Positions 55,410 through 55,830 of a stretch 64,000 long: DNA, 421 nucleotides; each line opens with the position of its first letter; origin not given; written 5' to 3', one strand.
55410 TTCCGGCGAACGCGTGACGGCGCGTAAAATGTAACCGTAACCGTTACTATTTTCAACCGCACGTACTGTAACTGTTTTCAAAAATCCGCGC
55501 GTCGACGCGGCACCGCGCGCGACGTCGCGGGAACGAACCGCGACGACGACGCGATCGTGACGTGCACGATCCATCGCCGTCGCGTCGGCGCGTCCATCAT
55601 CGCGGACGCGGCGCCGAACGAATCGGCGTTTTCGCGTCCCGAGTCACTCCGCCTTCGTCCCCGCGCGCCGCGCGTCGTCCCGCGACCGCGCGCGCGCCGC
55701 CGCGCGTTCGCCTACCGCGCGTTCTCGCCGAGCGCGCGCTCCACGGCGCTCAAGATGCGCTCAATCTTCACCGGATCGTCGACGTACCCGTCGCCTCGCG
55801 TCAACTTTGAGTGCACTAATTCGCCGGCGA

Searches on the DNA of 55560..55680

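Call 48: search_rna_families(source=window, start=55560, end=55680, threshold=evalue, max_evalue=1, show_alignments=1)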
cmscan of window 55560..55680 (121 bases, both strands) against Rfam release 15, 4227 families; matches with E-value up to 1: 0.
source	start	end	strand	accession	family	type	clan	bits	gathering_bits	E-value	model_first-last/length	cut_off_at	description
